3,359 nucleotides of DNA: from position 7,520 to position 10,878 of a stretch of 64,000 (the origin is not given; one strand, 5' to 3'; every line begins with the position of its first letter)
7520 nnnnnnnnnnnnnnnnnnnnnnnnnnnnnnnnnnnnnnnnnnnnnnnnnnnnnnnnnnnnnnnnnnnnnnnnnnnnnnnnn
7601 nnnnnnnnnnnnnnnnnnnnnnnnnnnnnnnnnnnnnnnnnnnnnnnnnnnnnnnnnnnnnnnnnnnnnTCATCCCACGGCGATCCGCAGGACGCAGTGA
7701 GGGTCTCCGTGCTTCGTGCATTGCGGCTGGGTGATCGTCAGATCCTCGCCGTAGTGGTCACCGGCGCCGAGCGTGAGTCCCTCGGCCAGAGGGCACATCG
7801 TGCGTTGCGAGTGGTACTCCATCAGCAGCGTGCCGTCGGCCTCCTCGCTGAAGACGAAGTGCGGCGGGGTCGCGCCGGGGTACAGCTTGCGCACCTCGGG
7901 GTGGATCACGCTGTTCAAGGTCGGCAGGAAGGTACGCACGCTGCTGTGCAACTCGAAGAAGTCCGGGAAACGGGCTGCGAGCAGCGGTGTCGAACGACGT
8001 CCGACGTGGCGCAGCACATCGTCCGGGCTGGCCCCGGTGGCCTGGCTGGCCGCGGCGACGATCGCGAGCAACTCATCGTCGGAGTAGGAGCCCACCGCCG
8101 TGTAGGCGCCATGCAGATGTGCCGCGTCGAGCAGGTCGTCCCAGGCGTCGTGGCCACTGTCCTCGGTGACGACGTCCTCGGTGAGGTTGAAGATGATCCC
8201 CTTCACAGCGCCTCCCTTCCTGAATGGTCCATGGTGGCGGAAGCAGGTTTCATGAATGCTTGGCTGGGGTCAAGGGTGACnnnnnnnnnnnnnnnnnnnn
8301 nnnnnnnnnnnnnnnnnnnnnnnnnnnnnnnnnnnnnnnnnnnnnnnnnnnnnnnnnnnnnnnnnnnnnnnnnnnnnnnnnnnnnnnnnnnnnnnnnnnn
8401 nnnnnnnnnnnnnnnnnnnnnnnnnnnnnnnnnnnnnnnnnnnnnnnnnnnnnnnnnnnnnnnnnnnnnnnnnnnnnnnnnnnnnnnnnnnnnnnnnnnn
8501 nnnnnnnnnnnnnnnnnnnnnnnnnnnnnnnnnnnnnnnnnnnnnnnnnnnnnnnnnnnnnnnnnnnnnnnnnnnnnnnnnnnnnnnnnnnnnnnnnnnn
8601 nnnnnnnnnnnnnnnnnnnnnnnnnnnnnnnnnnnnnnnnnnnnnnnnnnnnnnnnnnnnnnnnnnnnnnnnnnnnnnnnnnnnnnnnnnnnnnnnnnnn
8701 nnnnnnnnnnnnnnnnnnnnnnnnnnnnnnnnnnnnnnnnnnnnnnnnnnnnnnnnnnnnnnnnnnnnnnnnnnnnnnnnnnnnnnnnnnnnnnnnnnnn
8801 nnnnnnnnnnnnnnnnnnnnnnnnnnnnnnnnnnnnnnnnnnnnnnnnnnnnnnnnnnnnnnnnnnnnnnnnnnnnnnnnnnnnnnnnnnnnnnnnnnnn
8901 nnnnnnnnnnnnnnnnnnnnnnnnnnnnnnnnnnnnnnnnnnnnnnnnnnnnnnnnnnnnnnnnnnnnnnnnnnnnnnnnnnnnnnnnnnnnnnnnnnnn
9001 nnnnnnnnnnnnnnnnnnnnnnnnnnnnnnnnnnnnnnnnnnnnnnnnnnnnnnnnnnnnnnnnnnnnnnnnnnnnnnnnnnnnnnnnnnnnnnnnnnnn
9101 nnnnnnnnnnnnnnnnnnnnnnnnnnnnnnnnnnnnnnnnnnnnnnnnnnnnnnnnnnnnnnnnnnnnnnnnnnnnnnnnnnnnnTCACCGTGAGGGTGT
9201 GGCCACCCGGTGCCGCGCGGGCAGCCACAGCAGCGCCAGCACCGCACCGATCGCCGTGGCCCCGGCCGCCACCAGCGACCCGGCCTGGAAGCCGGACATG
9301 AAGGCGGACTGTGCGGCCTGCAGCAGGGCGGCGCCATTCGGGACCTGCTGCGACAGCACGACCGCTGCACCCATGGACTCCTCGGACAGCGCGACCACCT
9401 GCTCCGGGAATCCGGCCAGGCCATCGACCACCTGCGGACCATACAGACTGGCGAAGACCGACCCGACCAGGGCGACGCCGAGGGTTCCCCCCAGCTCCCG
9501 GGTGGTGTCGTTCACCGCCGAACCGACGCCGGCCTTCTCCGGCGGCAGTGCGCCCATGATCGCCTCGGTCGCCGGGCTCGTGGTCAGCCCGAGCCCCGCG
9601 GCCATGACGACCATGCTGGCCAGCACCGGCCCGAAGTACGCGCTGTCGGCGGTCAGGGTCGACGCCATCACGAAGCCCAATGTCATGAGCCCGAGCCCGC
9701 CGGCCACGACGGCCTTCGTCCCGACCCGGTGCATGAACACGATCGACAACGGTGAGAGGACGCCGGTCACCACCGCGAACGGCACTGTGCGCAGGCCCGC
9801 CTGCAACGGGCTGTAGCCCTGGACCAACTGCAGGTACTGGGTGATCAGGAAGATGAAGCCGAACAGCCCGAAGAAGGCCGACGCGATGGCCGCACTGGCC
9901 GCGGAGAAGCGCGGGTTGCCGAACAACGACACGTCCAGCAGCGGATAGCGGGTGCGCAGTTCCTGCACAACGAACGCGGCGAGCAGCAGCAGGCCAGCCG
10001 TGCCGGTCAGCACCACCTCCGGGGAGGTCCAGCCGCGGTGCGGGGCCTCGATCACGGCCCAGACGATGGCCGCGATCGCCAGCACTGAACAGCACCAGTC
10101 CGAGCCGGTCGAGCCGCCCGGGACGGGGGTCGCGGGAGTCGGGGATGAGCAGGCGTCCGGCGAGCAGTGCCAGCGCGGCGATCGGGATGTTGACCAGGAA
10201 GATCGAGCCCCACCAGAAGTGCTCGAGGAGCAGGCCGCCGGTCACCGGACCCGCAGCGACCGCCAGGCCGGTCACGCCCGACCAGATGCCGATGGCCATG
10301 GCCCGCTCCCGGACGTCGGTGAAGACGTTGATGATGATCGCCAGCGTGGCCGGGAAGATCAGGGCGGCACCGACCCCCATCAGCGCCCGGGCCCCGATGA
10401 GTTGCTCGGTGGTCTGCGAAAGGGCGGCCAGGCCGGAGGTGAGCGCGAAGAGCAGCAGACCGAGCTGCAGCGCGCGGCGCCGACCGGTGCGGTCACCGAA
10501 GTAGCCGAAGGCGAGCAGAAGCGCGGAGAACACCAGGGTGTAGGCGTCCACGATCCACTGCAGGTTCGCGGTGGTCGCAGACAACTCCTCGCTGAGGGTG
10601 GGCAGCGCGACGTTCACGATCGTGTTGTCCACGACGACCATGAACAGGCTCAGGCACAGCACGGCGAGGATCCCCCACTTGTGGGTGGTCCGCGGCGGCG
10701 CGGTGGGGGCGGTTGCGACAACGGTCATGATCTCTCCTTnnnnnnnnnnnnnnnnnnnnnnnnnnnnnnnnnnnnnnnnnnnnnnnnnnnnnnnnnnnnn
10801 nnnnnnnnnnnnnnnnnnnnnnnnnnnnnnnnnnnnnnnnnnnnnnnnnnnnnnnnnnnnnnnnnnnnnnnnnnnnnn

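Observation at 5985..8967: H-NOX haem-NO sensor translationally coupled to an atypical kinase, in an actinobacterial-type genome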

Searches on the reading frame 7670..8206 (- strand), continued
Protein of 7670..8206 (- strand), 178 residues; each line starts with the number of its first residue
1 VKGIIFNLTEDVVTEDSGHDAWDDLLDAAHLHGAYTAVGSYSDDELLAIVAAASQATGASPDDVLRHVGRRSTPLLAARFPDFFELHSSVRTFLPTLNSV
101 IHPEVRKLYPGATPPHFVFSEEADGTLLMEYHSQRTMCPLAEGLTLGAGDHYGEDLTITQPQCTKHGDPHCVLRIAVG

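Call 14: search_protein_families(library=pfam, proteins=[L007:6486-8561:+, L008:6562-8430:+, L013:6546-8345:+, L016:6544-8541:+, L019:6411-7931:+, L021:6486-9629:+, L022:6486-7952:+, L025:6546-8297:+, L026:6486-9602:+, L031:6548-8578:+], max_evalue=0.01)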
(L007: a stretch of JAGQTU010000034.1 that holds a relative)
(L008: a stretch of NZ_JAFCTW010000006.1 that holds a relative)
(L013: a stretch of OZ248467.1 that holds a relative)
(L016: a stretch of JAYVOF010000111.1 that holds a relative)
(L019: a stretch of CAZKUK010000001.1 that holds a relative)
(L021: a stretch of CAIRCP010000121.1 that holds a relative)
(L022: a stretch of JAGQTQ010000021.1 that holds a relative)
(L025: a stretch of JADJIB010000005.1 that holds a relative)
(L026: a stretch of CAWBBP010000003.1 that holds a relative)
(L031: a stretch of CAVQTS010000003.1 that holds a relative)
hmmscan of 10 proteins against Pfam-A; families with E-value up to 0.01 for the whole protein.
L007:6486-8561:+ (691 aa): 3 families
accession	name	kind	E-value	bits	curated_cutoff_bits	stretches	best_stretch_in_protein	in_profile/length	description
PF00563.25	EAL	-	2e-69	234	31.3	1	433-668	3-236/236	EAL domain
PF00990.26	GGDEF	-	1.1e-37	129.7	23.8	1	246-411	2-160/161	Diguanylate cyclase, GGDEF domain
PF13185.12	GAF_2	-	4e-10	40.5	28.6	1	86-234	3-136/136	GAF domain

L008:6562-8430:+ (622 aa): 7 families
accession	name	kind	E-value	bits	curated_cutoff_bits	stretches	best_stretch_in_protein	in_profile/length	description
PF00072.30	Response_reg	-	7.6e-23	81.2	30.2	1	490-601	1-109/111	Response regulator receiver domain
PF02518.31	HATPase_c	-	9.5e-23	81.2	26.4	1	354-465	2-109/111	Histidine kinase-, DNA gyrase B-, and HSP90-like ATPase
PF00512.31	HisKA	-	3.4e-15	56.3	26.9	1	241-305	2-66/66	His Kinase A (phospho-acceptor) domain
PF13185.12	GAF_2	-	3.9e-13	50.2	28.6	1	59-205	4-136/136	GAF domain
PF01590.32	GAF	-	8.4e-07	30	22.4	1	61-203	4-132/133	GAF domain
PF14215.12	bHLH-MYC_N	-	5.3e-05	24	30.2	1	105-189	92-173/181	bHLH-MYC and R2R3-MYB transcription factors N-terminal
PF22922.2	GAF_NLP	-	0.0049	16.9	24.1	0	100-193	63-163/175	NLP protein GAF domain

L013:6546-8345:+ (599 aa): 7 families
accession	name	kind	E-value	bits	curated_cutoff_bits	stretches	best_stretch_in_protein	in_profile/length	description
PF13185.12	GAF_2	-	5.5e-24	85.4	28.6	2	71-217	2-135/136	GAF domain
PF01590.32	GAF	-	5.7e-20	72.6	22.4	2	257-391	3-132/133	GAF domain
PF02518.31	HATPase_c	-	4.2e-13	50.1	26.4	1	514-598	4-109/111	Histidine kinase-, DNA gyrase B-, and HSP90-like ATPase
PF13492.12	GAF_3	-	4.4e-10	40.5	27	1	301-390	39-125/129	GAF domain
PF07730.19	HisKA_3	-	5.3e-10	40.1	24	1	410-470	2-64/68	Histidine kinase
PF14215.12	bHLH-MYC_N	-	7.9e-05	23.5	30.2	1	127-206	101-177/181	bHLH-MYC and R2R3-MYB transcription factors N-terminal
PF13581.12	HATPase_c_2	-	0.00017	22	27.4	1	508-561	24-83/127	Histidine kinase-like ATPase domain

L016:6544-8541:+ (665 aa): 5 families
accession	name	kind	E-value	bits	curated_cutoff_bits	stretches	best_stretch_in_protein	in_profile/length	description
PF00563.25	EAL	-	8.6e-74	248.3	31.3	1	402-643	2-236/236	EAL domain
PF00990.26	GGDEF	-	1.9e-39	135.5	23.8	1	221-380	1-159/161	Diguanylate cyclase, GGDEF domain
PF13185.12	GAF_2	-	3.2e-08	34.3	28.6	1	65-201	6-130/136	GAF domain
PF01590.32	GAF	-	0.00074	20.5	22.4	1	66-207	5-131/133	GAF domain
PF14215.12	bHLH-MYC_N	-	0.0015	19.3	30.2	1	114-170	96-154/181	bHLH-MYC and R2R3-MYB transcription factors N-terminal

L019:6411-7931:+ (506 aa): 4 families
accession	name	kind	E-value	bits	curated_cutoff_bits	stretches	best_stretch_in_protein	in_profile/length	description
PF07228.17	SpoIIE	-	4.5e-44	151.1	25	1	315-504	1-191/192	Stage II sporulation protein E (SpoIIE)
PF13185.12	GAF_2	-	1.6e-08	35.3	28.6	1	116-258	2-135/136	GAF domain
PF01590.32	GAF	-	1.5e-05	26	22.4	1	121-258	5-133/133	GAF domain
PF13492.12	GAF_3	-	0.00021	22.1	27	1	118-258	2-127/129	GAF domain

L021:6486-9629:+ (1047 aa): 8 families
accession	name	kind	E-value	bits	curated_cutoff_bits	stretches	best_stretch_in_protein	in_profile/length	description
PF07228.17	SpoIIE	-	1.3e-38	133.3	25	1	851-1045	1-190/192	Stage II sporulation protein E (SpoIIE)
PF08448.16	PAS_4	-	2.7e-32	111.7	23.1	4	548-641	13-107/110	PAS fold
PF13426.13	PAS_9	-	1.7e-24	86.5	27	3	676-775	5-102/103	PAS domain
PF00989.32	PAS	-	1.3e-22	80.4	22.6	2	531-639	1-113/113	PAS fold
PF08447.18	PAS_3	-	3.5e-18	66.1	25.6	2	553-631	2-84/89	PAS fold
PF13188.13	PAS_8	-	1.9e-12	47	21.8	1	661-720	1-54/65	PAS domain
PF13185.12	GAF_2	-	8.3e-11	42.7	28.6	1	93-240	4-136/136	GAF domain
PF01590.32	GAF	-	4.1e-07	31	22.4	1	95-238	4-132/133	GAF domain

L022:6486-7952:+ (488 aa): 4 families
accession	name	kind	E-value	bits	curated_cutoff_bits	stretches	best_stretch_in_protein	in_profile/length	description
PF07228.17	SpoIIE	-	9.3e-45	153.4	25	1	286-479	1-191/192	Stage II sporulation protein E (SpoIIE)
PF13185.12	GAF_2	-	1.4e-09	38.7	28.6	1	86-229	2-135/136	GAF domain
PF01590.32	GAF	-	2.5e-07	31.7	22.4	1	122-229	34-133/133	GAF domain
PF13492.12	GAF_3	-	3.6e-07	31.1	27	1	88-229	2-127/129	GAF domain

L025:6546-8297:+ (583 aa): 3 families
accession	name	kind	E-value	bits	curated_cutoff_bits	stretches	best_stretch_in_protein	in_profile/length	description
PF00072.30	Response_reg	-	6e-24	84.8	30.2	1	454-568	1-110/111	Response regulator receiver domain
PF00512.31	HisKA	-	3.8e-05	24.1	26.9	1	248-303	1-55/66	His Kinase A (phospho-acceptor) domain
PF13185.12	GAF_2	-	5.6e-05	23.8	28.6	1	121-206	43-133/136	GAF domain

L026:6486-9602:+ (1038 aa): 11 families
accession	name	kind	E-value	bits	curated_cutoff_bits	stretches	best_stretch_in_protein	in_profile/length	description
PF07228.17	SpoIIE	-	1.6e-40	139.5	25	1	839-1037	1-191/192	Stage II sporulation protein E (SpoIIE)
PF08448.16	PAS_4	-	1.6e-36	125.3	23.1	3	536-632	13-109/110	PAS fold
PF00989.32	PAS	-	3.6e-24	85.4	22.6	2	519-627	1-112/113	PAS fold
PF08447.18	PAS_3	-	1.7e-22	79.9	25.6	2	541-623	2-87/89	PAS fold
PF13426.13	PAS_9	-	2.4e-19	69.9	27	1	661-764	2-103/103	PAS domain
PF13188.13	PAS_8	-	8.1e-17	60.9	21.8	1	650-696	1-44/65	PAS domain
PF13185.12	GAF_2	-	5.8e-11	43.2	28.6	1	82-218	5-129/136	GAF domain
PF01590.32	GAF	-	2.3e-06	28.6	22.4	1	83-218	4-127/133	GAF domain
PF14215.12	bHLH-MYC_N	-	0.0021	18.8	30.2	1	136-213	100-174/181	bHLH-MYC and R2R3-MYB transcription factors N-terminal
PF14598.12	PAS_11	-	0.0061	16.9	25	0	534-609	8-82/109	PAS domain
PF22922.2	GAF_NLP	-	0.0066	16.4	24.1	0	128-207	68-151/175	NLP protein GAF domain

L031:6548-8578:+ (676 aa): 5 families
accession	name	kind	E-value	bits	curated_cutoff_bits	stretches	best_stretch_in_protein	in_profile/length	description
PF00563.25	EAL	-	4.3e-72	242.7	31.3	1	416-653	2-236/236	EAL domain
PF00990.26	GGDEF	-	2.9e-37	128.4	23.8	1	228-395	3-160/161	Diguanylate cyclase, GGDEF domain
PF13185.12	GAF_2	-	2.1e-15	57.6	28.6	1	67-215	3-136/136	GAF domain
PF01590.32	GAF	-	9.9e-07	29.8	22.4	1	68-213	2-132/133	GAF domain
PF14215.12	bHLH-MYC_N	-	5.6e-05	23.9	30.2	1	119-205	96-179/181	bHLH-MYC and R2R3-MYB transcription factors N-terminal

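Call 56: search_protein_families(library=pfam, proteins=[L001:3521-5011:-, L001:3302-4819:+, L001:10707-12491:-], max_evalue=0.001)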
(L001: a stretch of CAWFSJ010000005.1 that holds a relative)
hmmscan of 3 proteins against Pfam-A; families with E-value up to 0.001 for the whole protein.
L001:3521-5011:- (496 aa): 8 families
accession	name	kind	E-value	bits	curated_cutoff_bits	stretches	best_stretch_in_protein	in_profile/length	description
PF07992.20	Pyr_redox_2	-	7.7e-54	183.5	26.1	1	49-337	1-282/291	Pyridine nucleotide-disulphide oxidoreductase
PF00070.33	Pyr_redox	-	2.2e-20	73.4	22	1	199-277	2-80/82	Pyridine nucleotide-disulphide oxidoreductase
PF02852.28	Pyr_redox_dim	-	2.7e-20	73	25.3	1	379-481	4-105/110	Pyridine nucleotide-disulphide oxidoreductase, dimerisation domain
PF13450.12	NAD_binding_8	-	1.1e-07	32.5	21.9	0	53-83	1-29/68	NAD(P)-binding Rossmann-like domain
PF13738.12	Pyr_redox_3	-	2.2e-05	24.3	30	0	148-316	121-291/305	Pyridine nucleotide-disulphide oxidoreductase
PF01266.30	DAO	-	0.00013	22.1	27.9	0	199-226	2-29/353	FAD dependent oxidoreductase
PF01946.23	Thi4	-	0.00014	21.6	26.2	0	45-82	14-50/235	Thi4 family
PF03721.20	UDPG_MGDP_dh_N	-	0.00031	20.8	27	1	200-230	4-34/187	UDP-glucose/GDP-mannose dehydrogenase family, NAD binding domain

L001:3302-4819:+ (505 aa): 0 families

L001:10707-12491:- (594 aa): 4 families
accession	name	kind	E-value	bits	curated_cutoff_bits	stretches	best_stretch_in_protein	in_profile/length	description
PF12806.12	Acyl-CoA_dh_C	-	2.8e-29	102.2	30.3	1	474-590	3-124/124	Acetyl-CoA dehydrogenase C-terminal like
PF00441.29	Acyl-CoA_dh_1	-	1.9e-19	70.7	22.4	1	288-454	1-143/150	Acyl-CoA dehydrogenase, C-terminal domain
PF02770.24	Acyl-CoA_dh_M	-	1.4e-09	38.4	33.3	1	163-265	2-93/97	Acyl-CoA dehydrogenase, middle domain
PF02771.21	Acyl-CoA_dh_N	-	1.2e-08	35.7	22.9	1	45-157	10-112/113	Acyl-CoA dehydrogenase, N-terminal domain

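Call 66: search_protein_families(library=ncbifam, proteins=[window:7673-8206:-], max_evalue=0.001)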
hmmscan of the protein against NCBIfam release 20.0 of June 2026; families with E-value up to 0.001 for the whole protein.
window:7673-8206:- (178 aa): 0 families

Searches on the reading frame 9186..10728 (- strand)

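Call 3: search_protein_families(library=pfam, proteins=[window:9186-10728:-], max_evalue=0.01)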
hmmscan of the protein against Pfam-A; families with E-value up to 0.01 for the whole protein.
window:9186-10728:- (514 aa): 3 families
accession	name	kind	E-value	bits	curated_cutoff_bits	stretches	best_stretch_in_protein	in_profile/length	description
PF07690.21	MFS_1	-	4.5e-40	138.1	33.4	1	24-208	1-185/347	Major Facilitator Superfamily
PF00083.30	Sugar_tr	-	3.6e-06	26.6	22.3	1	34-198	26-194/452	Sugar (and other) transporter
PF03137.26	OATP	-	9.8e-06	24.6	25.8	1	21-106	3-88/545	Organic Anion Transporter Polypeptide (OATP) family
